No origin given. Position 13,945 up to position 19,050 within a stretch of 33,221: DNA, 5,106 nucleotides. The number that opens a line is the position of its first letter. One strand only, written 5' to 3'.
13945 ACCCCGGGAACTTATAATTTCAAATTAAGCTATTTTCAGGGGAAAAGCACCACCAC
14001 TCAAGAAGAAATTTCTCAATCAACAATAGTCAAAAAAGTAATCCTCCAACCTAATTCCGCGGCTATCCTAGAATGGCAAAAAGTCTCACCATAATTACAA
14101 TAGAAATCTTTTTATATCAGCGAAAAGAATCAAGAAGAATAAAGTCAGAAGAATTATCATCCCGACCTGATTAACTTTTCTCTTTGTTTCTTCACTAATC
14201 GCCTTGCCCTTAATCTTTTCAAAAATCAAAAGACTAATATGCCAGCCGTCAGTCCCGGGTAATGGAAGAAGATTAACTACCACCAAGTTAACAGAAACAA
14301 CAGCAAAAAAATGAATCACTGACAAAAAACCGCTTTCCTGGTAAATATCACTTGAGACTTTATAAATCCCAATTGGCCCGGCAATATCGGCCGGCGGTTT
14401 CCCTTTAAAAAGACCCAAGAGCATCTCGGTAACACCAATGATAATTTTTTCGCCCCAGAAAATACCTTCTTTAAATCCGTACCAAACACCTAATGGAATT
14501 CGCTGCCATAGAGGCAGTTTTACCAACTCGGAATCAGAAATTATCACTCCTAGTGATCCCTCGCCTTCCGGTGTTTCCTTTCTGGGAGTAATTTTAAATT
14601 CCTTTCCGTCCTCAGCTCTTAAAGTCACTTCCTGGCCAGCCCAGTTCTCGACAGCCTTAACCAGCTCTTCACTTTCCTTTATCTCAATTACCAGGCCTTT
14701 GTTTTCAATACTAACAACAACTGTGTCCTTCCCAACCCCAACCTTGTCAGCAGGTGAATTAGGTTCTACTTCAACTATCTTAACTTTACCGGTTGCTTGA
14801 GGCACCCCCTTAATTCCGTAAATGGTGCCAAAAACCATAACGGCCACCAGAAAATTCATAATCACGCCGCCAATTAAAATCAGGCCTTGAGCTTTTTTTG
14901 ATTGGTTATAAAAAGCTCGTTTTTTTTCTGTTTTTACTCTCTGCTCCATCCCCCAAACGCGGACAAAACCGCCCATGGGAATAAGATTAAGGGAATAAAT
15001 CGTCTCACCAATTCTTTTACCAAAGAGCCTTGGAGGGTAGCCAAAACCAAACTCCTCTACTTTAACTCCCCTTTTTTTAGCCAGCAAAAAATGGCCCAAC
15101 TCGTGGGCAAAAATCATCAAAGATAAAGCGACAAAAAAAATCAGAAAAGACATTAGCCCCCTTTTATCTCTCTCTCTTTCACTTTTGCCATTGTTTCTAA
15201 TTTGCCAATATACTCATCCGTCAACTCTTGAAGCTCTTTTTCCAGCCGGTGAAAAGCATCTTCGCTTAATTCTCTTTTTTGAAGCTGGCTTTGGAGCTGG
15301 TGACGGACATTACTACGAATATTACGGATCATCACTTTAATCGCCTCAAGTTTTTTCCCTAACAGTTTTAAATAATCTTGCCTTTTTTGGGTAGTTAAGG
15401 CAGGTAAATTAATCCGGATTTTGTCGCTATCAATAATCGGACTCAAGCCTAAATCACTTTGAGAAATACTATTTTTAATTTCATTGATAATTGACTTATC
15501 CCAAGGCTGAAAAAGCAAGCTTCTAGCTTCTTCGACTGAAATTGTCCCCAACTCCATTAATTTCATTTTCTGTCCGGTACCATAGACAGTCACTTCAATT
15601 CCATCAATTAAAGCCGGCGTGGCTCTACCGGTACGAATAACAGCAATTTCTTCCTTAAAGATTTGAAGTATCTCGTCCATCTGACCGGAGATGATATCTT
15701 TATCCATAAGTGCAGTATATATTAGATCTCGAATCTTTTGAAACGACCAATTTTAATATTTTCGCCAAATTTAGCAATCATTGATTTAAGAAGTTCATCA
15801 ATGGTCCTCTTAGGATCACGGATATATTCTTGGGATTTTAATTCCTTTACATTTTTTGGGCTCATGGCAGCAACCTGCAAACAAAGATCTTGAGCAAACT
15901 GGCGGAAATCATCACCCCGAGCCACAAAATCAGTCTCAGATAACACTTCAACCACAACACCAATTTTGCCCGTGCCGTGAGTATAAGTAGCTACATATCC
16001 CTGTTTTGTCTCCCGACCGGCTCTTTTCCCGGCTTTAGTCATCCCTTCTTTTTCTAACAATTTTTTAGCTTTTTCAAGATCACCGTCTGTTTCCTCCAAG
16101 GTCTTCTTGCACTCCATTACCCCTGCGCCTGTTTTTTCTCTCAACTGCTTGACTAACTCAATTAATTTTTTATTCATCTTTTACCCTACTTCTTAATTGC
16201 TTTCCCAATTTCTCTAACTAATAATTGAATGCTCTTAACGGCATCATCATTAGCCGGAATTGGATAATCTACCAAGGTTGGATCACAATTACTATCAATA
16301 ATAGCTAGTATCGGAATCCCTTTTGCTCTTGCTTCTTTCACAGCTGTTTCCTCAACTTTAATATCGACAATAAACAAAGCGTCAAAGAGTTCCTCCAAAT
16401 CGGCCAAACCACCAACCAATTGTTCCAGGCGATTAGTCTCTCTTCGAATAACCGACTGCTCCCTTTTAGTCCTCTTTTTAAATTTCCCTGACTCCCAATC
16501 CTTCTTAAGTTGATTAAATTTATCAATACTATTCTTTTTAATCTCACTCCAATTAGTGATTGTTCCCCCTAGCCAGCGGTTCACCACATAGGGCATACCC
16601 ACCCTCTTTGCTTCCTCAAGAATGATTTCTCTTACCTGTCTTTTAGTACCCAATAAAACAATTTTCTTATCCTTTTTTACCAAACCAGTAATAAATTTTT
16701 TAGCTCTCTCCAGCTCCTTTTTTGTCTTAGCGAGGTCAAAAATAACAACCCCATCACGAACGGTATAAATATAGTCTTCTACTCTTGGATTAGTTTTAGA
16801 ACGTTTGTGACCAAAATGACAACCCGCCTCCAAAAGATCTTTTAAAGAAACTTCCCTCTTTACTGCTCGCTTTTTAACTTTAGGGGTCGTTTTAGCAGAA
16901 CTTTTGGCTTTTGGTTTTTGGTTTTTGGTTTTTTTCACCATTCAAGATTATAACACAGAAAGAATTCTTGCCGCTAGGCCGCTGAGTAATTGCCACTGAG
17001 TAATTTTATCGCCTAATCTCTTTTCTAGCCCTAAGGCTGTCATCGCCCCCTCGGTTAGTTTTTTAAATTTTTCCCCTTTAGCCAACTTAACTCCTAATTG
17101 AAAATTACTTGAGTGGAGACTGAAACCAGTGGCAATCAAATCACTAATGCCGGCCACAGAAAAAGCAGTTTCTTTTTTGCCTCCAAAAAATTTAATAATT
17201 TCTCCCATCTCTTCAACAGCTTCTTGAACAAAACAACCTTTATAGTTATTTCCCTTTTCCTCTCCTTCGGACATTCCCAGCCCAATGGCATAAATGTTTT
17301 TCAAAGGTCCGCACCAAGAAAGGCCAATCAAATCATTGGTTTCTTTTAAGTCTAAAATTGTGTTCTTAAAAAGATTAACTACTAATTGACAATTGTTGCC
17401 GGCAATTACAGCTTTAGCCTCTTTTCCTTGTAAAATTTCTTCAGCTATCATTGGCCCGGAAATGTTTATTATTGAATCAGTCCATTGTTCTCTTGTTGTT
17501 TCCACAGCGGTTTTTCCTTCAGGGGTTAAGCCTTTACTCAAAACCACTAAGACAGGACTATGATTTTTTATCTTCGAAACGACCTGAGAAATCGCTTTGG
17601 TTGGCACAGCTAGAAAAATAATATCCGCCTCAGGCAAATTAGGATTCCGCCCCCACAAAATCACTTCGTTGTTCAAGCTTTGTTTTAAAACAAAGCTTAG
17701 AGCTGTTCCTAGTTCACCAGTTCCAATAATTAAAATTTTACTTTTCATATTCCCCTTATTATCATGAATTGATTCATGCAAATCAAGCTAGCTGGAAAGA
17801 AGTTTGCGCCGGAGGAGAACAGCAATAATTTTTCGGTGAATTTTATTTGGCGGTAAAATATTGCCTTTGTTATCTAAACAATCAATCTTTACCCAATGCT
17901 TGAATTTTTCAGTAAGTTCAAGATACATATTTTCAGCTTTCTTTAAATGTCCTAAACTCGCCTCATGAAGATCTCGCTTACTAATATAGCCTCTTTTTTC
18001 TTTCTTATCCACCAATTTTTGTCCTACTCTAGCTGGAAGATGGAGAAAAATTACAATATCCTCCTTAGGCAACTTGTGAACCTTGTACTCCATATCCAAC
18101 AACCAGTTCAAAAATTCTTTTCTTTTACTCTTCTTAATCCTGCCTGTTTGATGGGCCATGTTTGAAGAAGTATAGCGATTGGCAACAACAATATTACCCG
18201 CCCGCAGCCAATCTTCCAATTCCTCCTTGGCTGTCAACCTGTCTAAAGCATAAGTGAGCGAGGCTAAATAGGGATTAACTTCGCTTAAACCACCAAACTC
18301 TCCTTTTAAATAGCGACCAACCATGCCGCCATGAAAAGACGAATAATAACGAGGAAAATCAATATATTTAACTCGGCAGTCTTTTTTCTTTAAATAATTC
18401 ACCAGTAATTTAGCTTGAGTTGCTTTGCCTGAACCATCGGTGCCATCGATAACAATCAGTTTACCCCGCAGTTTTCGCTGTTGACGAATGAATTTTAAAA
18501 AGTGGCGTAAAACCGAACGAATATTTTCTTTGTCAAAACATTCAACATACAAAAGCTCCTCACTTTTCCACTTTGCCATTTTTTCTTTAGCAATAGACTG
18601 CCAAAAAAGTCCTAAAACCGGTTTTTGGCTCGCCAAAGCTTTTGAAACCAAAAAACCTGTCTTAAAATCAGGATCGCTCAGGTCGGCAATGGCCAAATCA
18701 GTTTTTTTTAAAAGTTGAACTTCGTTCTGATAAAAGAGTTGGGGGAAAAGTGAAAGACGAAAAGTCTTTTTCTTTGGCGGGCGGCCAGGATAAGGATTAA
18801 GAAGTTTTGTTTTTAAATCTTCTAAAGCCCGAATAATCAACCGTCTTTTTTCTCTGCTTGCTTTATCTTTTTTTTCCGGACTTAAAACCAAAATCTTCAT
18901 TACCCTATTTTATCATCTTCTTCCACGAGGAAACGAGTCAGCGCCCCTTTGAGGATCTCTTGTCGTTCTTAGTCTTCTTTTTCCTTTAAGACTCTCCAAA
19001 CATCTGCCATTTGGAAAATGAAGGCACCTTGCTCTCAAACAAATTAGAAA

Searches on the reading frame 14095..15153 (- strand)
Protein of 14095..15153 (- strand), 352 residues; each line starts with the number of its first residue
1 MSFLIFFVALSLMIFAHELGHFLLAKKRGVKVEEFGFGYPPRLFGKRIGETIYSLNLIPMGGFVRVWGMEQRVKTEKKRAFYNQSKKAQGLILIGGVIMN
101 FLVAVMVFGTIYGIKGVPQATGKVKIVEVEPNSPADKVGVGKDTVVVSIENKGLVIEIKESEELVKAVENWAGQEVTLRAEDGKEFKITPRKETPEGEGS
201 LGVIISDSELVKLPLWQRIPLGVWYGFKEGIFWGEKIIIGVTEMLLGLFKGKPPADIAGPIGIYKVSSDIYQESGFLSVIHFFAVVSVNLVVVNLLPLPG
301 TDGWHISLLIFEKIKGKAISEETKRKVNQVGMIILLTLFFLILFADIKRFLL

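Call 53: search_protein_families(library=pfam, proteins=[window:14095-15153:-], max_evalue=0.001)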
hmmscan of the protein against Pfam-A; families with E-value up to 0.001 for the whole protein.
window:14095-15153:- (352 aa): 2 families
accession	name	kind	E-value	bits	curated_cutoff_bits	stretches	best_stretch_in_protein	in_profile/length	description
PF02163.28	Peptidase_M50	-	1.2e-47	162.5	27.2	1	6-338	2-221/221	Peptidase family M50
PF04495.20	GRASP55_65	-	0.00054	20.7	27.7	1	123-214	44-136/138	GRASP55/65 PDZ-like domain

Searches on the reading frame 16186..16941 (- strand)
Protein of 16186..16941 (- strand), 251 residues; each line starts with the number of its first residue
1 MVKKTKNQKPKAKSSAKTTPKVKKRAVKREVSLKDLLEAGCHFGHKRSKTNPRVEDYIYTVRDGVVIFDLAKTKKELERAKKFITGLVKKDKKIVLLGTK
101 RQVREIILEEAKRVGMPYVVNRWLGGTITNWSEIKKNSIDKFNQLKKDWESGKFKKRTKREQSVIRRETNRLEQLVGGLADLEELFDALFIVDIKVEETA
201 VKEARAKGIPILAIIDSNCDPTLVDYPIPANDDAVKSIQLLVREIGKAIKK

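Call 53: search_protein_families(library=pfam, proteins=[window:16186-16941:-], max_evalue=0.001)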
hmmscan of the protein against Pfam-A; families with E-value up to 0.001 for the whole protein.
window:16186-16941:- (251 aa): 1 family
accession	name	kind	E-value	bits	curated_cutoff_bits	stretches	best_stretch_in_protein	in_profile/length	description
PF00318.25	Ribosomal_S2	-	1.5e-77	260.1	26.1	1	36-250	1-214/216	Ribosomal protein S2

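Call 54: find_related_loci(query=window:16186-16941:-, collection=genome_contigs, flank=10000)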
Query window:16186-16941:- (251 aa) in genome_contigs; peptide patterns used: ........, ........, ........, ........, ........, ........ (x = any residue, [..] = any of these).
600 stretches matched a pattern (row limit reached: there are more); 575 encode a relative of the query (tblastn E <= 1e-3); the best 80 are kept; 80 distinct loci.
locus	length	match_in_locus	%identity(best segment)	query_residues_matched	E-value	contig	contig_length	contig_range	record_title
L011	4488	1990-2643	54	31-249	3e-78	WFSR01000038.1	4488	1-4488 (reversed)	MAG: Candidatus Microgenomates bacterium isolate S016_97 k151_365443, whole genome shotgun sequence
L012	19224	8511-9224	50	11-249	2e-77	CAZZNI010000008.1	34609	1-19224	MAG TPA_asm: uncultured Gammaproteobacteria bacterium isolate SRP241326_co4_16 genome assembly, contig: NODE_1818_length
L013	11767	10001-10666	51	27-249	3e-74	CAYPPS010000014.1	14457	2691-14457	MAG TPA_asm: uncultured Gammaproteobacteria bacterium isolate binchicken_co181_619 genome assembly, contig: NODE_7421_le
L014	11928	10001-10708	50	16-250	4e-74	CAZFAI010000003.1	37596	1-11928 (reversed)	MAG TPA_asm: uncultured Gammaproteobacteria bacterium isolate binchicken_co39_529 genome assembly, contig: NODE_2613_len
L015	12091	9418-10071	52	31-249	6e-72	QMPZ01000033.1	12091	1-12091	MAG: Candidatus Aerophobetes bacterium isolate B47_G16 B47_Guay16_scaffold_03605, whole genome shotgun sequence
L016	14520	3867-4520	50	31-249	9e-69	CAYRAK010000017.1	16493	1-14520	MAG TPA_asm: uncultured Clostridia bacterium isolate binchicken_co6_534 genome assembly, contig: NODE_3688_length_16493_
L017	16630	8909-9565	50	31-250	1e-68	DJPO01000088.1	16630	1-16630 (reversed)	MAG TPA_asm: Opitutia bacterium UBA6410 UBA6410_contig_11427, whole genome shotgun sequence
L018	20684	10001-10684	47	23-251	1e-67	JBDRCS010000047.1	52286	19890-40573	MAG: Patescibacteria group bacterium isolate MEGAHIT-group-1.195 k141_1310914, whole genome shotgun sequence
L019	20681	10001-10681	46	23-250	1e-66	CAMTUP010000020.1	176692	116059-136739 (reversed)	MAG: uncultured Ignavibacteria bacterium isolate G04_MAG_00020 genome assembly, contig: G04_MAG_00020_000000000013, whol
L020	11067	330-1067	45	4-250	9e-67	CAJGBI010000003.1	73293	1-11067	Puniceicoccaceae bacterium Marseille-Q1082 genome assembly, contig: contig00003, whole genome shotgun sequence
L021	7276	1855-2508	49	31-249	3e-66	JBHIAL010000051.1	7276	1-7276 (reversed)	MAG: bacterium isolate K_2_bin.77 NODE_6196_length_7276_cov_12.748234, whole genome shotgun sequence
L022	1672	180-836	49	31-250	5e-69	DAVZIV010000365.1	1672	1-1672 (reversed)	MAG TPA_asm: Candidatus Merdousia sp. isolate gSpreadC_ID_70 NODE_15442_length_1672_cov_6.106988, whole genome shotgun s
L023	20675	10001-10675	47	25-250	1e-65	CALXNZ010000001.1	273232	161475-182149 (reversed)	MAG: uncultured Opitutales bacterium isolate BRZ_GG__bin115 genome assembly, contig: BRZ_GG__NODE_30_length_273232_cov_1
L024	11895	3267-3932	47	29-251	4e-69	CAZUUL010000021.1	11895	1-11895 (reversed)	MAG TPA_asm: uncultured Gammaproteobacteria bacterium isolate binchicken_co95_36 genome assembly, contig: NODE_2668_leng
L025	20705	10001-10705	46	13-249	2e-65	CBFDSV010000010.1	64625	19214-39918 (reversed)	MAG TPA_asm: uncultured bacterium isolate SRR6823440_binner123_Refined_64 genome assembly, contig: ERZ650341.112, whole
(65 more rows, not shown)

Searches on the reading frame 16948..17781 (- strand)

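Call 53: search_protein_families(library=pfam, proteins=[window:16948-17781:-], max_evalue=0.001)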
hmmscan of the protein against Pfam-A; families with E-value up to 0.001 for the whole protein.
window:16948-17781:- (277 aa): 4 families
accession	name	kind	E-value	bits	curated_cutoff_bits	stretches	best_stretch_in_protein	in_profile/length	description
PF07479.19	NAD_Gly3P_dh_C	-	1.5e-24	87.2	25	1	150-249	1-101/142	NAD-dependent glycerol-3-phosphate dehydrogenase C-terminus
PF01210.29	NAD_Gly3P_dh_N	-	1.3e-16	61.4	23.1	1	51-132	69-156/158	NAD-dependent glycerol-3-phosphate dehydrogenase N-terminus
PF20618.3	GPD_NAD_C_bact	-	2.2e-05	25.3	27.6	1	210-251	1-41/66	Bacterial GPD, NAD-dependent C-terminal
PF03807.23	F420_oxidored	-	0.00024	22.1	21.6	0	51-79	59-88/94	NADP oxidoreductase coenzyme F420-dependent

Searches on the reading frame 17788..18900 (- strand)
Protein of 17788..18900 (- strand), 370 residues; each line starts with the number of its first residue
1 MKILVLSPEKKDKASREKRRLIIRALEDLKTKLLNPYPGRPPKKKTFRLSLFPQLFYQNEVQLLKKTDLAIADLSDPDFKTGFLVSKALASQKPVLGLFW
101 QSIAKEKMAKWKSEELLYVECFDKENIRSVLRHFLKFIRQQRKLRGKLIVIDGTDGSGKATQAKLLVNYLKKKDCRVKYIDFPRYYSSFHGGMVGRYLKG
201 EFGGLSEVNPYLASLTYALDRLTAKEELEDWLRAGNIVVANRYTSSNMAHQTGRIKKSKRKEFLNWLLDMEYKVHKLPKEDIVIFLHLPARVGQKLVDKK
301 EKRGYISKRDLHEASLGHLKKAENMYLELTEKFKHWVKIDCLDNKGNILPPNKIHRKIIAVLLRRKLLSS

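Call 96: search_protein_families(library=pfam, proteins=[window:17788-18900:-], max_evalue=0.001)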
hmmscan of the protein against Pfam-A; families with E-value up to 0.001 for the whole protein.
window:17788-18900:- (370 aa): 1 family
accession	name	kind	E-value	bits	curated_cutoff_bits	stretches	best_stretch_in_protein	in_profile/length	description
PF02223.23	Thymidylate_kin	-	1e-16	61.6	27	1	151-339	1-171/185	Thymidylate kinase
